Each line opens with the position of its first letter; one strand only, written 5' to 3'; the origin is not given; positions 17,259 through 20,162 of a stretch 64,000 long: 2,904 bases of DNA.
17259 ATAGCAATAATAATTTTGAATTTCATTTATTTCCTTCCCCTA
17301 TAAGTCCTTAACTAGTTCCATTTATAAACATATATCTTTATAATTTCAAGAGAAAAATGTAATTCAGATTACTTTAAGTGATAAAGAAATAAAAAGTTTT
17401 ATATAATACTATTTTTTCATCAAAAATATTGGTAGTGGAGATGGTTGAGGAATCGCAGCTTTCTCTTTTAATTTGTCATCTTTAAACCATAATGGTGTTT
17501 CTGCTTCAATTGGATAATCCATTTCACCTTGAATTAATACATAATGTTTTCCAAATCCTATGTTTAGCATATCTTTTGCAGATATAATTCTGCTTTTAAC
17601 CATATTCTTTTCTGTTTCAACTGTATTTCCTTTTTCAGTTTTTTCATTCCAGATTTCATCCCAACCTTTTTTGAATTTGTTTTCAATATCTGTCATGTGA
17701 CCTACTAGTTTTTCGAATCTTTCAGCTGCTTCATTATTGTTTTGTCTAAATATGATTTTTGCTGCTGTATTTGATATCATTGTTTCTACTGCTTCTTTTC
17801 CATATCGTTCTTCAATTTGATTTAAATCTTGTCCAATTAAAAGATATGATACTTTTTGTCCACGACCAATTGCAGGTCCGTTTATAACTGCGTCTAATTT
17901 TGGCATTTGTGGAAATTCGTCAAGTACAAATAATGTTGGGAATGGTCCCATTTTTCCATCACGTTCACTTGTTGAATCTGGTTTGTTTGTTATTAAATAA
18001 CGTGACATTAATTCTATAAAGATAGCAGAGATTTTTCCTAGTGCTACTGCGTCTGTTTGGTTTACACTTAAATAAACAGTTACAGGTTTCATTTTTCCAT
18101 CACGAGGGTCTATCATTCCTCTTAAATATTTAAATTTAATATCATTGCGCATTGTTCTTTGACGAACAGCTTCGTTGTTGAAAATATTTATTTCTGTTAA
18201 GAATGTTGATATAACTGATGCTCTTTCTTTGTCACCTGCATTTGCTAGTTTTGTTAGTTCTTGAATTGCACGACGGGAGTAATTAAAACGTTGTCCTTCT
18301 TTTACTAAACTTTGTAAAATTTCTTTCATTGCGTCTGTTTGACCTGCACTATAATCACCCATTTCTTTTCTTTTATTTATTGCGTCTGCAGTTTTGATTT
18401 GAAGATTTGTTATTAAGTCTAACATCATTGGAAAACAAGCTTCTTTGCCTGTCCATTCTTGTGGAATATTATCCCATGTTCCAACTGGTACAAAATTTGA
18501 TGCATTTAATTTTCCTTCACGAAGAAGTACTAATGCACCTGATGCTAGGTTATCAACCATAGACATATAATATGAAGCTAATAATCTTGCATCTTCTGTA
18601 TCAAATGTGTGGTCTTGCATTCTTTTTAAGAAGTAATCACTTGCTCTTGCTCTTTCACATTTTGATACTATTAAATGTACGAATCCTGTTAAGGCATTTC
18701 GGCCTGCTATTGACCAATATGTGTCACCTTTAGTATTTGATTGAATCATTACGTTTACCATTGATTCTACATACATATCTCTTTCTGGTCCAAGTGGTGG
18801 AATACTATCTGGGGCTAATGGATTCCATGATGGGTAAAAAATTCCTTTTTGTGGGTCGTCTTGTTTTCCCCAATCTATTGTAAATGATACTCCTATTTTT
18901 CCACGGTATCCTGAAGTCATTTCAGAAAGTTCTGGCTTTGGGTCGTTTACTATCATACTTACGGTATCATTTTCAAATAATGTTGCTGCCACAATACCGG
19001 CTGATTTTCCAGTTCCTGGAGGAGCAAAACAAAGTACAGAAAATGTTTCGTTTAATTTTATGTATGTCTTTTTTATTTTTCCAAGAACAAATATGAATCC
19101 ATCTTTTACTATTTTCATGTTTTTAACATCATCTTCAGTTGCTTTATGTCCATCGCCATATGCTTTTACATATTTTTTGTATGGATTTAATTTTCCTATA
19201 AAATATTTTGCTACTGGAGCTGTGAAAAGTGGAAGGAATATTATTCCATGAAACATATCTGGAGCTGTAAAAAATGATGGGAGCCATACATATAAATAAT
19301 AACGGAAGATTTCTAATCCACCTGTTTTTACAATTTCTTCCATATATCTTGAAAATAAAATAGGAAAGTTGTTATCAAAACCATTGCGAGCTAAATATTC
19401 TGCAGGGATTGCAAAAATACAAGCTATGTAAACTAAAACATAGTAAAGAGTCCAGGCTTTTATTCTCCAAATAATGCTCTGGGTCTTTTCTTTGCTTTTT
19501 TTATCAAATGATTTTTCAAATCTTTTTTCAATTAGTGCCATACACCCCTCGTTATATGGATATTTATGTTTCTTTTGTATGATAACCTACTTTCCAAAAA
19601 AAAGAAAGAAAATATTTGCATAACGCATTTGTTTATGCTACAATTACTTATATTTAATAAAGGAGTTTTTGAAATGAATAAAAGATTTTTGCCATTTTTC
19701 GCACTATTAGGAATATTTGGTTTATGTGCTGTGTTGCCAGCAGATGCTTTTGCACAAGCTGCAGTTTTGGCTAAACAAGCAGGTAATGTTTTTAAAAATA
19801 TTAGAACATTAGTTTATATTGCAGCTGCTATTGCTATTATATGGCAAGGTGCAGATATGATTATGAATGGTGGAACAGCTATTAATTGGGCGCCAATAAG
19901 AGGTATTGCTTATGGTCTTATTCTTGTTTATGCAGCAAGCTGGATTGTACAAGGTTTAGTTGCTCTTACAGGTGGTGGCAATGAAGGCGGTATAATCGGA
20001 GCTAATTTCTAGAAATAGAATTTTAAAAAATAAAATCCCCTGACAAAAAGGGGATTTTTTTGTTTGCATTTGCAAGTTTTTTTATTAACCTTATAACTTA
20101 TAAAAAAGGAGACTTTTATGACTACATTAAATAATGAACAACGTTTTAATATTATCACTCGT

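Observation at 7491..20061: Composite block: orphan T4SS coupling protein, pilin-less type IVb pilus machinery and ComEC, with a divergent VirB2-like pilin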

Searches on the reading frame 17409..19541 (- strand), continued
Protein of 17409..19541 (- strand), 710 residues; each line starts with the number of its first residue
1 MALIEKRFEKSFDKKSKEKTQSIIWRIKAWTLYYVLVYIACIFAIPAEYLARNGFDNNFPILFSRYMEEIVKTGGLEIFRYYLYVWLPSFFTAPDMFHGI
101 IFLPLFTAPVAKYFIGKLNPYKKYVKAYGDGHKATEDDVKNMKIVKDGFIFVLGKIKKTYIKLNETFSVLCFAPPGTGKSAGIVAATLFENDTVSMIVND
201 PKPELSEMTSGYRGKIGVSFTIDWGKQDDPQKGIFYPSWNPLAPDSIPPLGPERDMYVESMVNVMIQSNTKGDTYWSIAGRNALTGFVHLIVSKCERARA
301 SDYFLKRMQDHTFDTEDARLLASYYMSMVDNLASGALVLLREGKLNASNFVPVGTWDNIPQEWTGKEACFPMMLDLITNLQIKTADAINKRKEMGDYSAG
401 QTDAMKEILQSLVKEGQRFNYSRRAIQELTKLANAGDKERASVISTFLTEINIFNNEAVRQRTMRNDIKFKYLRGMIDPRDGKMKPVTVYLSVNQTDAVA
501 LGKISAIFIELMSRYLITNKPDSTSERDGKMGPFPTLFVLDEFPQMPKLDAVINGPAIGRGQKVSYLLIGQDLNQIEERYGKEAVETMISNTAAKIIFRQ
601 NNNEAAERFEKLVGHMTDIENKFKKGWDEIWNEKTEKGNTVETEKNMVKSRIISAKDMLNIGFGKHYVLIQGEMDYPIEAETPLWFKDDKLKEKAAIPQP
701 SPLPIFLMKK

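Call 28: find_encoding_contigs(protein=P0004, flank=10000, max_places=1)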
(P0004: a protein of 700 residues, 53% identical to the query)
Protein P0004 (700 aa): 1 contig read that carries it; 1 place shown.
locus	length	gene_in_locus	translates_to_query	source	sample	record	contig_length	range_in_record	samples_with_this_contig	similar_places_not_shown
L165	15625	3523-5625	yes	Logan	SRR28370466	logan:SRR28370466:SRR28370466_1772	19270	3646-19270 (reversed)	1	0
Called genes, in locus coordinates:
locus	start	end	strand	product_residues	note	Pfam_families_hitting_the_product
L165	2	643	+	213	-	?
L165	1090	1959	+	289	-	PF01510:Amidase_2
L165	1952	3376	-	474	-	PF01225:Mur_ligase, PF08245:Mur_ligase_M, PF02875:Mur_ligase_C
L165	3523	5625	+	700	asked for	PF02534:T4SS-DNA_transf, PF10412:TrwB_AAD_bind, PF12696:TraG-D_C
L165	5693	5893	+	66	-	PF07411:DUF1508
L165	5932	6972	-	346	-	PF02618:YceG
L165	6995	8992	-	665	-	-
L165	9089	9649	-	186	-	PF03938:OmpH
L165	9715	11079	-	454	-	PF00512:HisKA, PF13589:HATPase_c_3 (faint), PF02518:HATPase_c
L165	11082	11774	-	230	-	PF00072:Response_reg, PF00486:Trans_reg_C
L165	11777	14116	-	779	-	PF05170:AsmA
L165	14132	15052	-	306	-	PF01479:S4 (weak), PF00849:PseudoU_synth_2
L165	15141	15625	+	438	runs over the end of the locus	PF04052:TolB_N, PF26550:Tricorn_2nd, PF26549:Tricorn_N (weak), PF07676:PD40 (weak), PF26549:Tricorn_N, PF07676:PD40, PF26549:Tricorn_N, PF26550:Tricorn_2nd, +2 more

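Call 29: find_encoding_contigs(protein=P0008, flank=10000, max_places=1)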
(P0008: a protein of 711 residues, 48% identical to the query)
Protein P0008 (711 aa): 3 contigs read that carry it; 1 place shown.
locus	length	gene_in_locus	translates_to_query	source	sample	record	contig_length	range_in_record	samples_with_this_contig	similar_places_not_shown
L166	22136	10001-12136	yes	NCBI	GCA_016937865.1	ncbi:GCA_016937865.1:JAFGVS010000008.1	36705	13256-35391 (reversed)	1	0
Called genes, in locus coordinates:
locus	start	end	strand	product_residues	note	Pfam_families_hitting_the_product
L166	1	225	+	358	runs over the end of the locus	PF00365:PFK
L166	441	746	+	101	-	-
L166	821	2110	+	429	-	PF06864:PAP_PilO (faint)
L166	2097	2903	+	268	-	-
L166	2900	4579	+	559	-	PF00437:T2SSE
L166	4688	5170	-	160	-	-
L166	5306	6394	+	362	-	PF00482:T2SSF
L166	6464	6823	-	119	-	-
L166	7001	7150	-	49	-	-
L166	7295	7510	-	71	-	-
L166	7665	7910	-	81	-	-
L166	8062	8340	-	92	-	-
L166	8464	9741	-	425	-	PF02403:Seryl_tRNA_N, PF00587:tRNA-synt_2b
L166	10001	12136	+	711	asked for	PF02534:T4SS-DNA_transf, PF10412:TrwB_AAD_bind, PF12696:TraG-D_C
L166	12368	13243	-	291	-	PF07549:Sec_GG (weak), PF02355:SecD_SecF_C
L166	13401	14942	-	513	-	PF21760:SecD_1st, PF22599:SecDF_P1_head, PF02355:SecD_SecF_C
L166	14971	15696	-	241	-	PF01138:RNase_PH, PF03725:RNase_PH_C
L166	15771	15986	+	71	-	-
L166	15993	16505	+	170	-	PF14352:DUF4402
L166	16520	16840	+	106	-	PF05164:ZapA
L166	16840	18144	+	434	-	PF04052:TolB_N, PF26550:Tricorn_2nd, PF26549:Tricorn_N, PF07676:PD40, PF26550:Tricorn_2nd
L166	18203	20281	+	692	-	-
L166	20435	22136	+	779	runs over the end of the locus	-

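Call 39: search_protein_families(library=pfam, proteins=[L120:5272-5559:+, L120:5571-6533:+, L120:6623-8125:+, L120:8131-8622:+, L120:8678-9964:+, L120:12209-12811:+, L120:12726-13250:+, L120:16290-16853:-, L090:13645-14010:+, L090:14035-15207:+], max_evalue=0.01)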
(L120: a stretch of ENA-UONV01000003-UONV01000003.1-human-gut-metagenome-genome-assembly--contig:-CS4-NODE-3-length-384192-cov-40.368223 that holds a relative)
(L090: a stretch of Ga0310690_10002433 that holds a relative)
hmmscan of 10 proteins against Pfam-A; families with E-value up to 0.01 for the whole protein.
L120:5272-5559:+ (95 aa): 1 family
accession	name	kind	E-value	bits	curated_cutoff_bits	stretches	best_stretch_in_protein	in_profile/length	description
PF20082.4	DUF6476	-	1.5e-07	31.7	24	1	3-94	5-90/91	Family of unknown function (DUF6476)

L120:5571-6533:+ (320 aa): 0 families

L120:6623-8125:+ (500 aa): 0 families

L120:8131-8622:+ (163 aa): 0 families

L120:8678-9964:+ (428 aa): 0 families

L120:12209-12811:+ (200 aa): 0 families

L120:12726-13250:+ (174 aa): 0 families

L120:16290-16853:- (187 aa): 2 families
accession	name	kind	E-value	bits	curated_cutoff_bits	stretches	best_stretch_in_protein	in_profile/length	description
PF08805.16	PilS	-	8.8e-10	39.2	22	1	42-185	5-136/138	PilS N terminal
PF05307.16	Bundlin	-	1.1e-05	26.1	22.3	1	42-175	10-134/151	Bundlin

L090:13645-14010:+ (121 aa): 0 families

L090:14035-15207:+ (390 aa): 1 family
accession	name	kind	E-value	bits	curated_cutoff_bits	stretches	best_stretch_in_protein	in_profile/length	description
PF03906.20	Phage_T7_tail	-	3.2e-05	24.1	25.2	1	75-183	10-115/157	Phage T7 tail fibre protein, N-terminal domain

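Call 70: search_dna_similar(query=window:17409-19541:-, collection=plasmids, mode=protein, max_rows=12)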
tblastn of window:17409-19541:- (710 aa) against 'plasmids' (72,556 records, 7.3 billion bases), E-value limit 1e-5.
Records with a match: 3353; places in all: 3427; records where one place covers at least 80% of the query: 4.
Best place of each record, by identity: <60% 3353.
By first word of the organism name: Escherichia 1027; Klebsiella 527; Salmonella 225; Acinetobacter 223; Enterobacter 156; Citrobacter 96; Pseudomonas 88; uncultured 77; Neisseria 52; Bacillus 48; and 168 more.
By predicted mobility (MOB-suite, as given by PLSDB): conjugative 2883; non-mobilizable 268; mobilizable 202.
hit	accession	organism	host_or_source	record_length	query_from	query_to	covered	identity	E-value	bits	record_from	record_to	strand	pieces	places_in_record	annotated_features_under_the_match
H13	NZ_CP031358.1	Erythrobacter aureus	marine sediment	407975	25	704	96%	32.5%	5e-97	336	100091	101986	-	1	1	type IV secretory system conjugative DNA transfer family protein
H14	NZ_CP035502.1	Sphingosinicella sp. BN140058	Cell culture,soil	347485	99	702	85%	32.4%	2e-91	320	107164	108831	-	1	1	type IV secretory system conjugative DNA transfer family protein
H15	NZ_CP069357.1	Microvirga sp. VF16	Vachellia farnesiana,Cell culture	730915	72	691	87%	29.3%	2e-72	264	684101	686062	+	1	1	type IV secretory system conjugative DNA transfer family protein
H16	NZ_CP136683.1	Thalassospira lucentensis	Macrocystis pyrifera gametophyte,Whole ...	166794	29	702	79%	27.7%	7e-35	217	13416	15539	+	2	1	type IV secretory system conjugative DNA transfer family protein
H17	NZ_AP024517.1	Nitrosospira sp. NRS527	Oryza sativa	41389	108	694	65%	27.4%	3e-19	195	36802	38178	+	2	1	type IV secretory system conjugative DNA transfer family protein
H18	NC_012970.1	Methylovorus glucosotrophus SIP3-4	-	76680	128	709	82%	20.3%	1e-9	69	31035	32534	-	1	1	type IV secretory system conjugative DNA transfer family protein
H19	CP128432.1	Microbulbifer sp. MKSA007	Smenospongia aurea,bacteria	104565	169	622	64%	24.2%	2e-10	72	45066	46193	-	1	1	type IV secretory system conjugative DNA transfer family protein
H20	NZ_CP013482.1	Pandoraea apista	Cell culture,Sputum (Cystic Fibrosis ...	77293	128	700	60%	25.5%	2e-7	125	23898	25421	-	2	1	type IV secretory system conjugative DNA transfer family protein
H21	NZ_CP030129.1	Indioceanicola profundi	sediment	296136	123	702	53%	28.9%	2e-12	139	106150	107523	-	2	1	conjugal transfer protein TraG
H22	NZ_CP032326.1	Azospirillum argentinense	soil sample,Agricultural field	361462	396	706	44%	33.4%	7e-35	150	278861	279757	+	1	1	type IV secretory system conjugative DNA transfer family protein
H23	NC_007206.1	Haemophilus influenzae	-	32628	152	598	63%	22.4%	1e-6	60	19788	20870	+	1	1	type IV secretory system conjugative DNA transfer family protein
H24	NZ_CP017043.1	Selenomonas sp. oral taxon 920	Homo sapiens,pure culture,Periodontal ...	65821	195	617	60%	22.9%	5e-10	71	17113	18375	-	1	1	type IV secretory system conjugative DNA transfer family protein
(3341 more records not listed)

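Call 71: get_annotated_region(hit=H13, flank=15000)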
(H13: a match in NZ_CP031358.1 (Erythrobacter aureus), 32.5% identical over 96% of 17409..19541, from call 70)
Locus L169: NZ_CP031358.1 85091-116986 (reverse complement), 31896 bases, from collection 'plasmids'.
description: Erythrobacter aureus strain YH-07 plasmid unnamed, complete sequence
organism: Erythrobacter aureus (NCBI taxid 2182384)
taxonomy: Bacteria; Pseudomonadota; Alphaproteobacteria; Sphingomonadales; Erythrobacteraceae; Erythrobacter; Erythrobacter aureus
host: -; source: marine sediment; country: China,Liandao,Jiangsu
typing (MOB-suite, as given by PLSDB): non-mobilizable
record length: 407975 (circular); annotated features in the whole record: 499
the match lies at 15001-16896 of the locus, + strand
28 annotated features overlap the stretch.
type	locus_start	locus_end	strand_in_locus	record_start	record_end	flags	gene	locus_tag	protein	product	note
CDS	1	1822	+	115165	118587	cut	-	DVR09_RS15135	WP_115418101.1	MobA/MobL family protein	-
CDS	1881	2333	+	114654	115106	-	-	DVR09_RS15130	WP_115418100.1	hypothetical protein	-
CDS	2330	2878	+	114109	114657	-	-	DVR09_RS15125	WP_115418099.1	hypothetical protein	-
CDS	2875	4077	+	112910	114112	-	-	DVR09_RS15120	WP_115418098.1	DnaB-like helicase C-terminal domain-containing protein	GO:0006260 - DNA replication [Evidence IEA]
CDS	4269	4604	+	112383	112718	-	-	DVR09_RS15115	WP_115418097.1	TrbC/VirB2 family protein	-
CDS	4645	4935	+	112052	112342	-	-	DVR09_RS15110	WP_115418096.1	hypothetical protein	-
CDS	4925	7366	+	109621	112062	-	-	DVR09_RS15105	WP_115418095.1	VirB4 family type IV secretion system protein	-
CDS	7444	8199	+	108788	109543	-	-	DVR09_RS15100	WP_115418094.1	type IV secretion system protein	-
CDS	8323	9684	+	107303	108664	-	-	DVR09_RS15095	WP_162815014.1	hypothetical protein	-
CDS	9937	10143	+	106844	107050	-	-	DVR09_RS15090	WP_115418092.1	hypothetical protein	-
CDS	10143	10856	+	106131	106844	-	-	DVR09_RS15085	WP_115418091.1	VirB8/TrbF family protein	-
CDS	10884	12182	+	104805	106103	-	-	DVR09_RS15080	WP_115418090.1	TrbG/VirB9 family P-type conjugative transfer protein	-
CDS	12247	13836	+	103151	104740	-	-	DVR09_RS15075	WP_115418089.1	TrbI/VirB10 family protein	-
CDS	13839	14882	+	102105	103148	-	-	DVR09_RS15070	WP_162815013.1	ATPase, T2SS/T4P/T4SS family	-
CDS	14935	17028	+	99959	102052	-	-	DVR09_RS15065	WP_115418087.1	type IV secretory system conjugative DNA transfer family protein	-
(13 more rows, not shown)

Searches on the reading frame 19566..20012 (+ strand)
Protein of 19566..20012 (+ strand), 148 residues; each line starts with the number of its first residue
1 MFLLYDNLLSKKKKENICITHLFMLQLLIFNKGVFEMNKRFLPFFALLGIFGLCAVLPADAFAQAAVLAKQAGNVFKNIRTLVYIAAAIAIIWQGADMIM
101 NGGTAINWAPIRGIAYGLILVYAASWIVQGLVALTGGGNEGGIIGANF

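Call 3: search_protein_families(library=pfam, proteins=[window:19566-20012:+], max_evalue=0.01)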
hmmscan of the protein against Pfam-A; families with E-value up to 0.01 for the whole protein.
window:19566-20012:+ (148 aa): 1 family
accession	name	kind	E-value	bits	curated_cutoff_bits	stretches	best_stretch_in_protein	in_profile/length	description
PF04956.18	TrbC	-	5e-07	30.3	27.9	1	44-130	11-97/98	TrbC/VIRB2 pilin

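Call 4: search_protein_families(library=ncbifam, proteins=[window:19566-20012:+], max_evalue=0.01)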
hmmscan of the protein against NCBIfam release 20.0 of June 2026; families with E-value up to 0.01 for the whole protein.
window:19566-20012:+ (148 aa): 1 family
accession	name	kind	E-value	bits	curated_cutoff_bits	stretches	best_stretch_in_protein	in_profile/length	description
NF045890.1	conj_pls20_p028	equivalog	0.0066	15.4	150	0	71-139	57-124/377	pLS20_p028 family conjugation system transmembrane protein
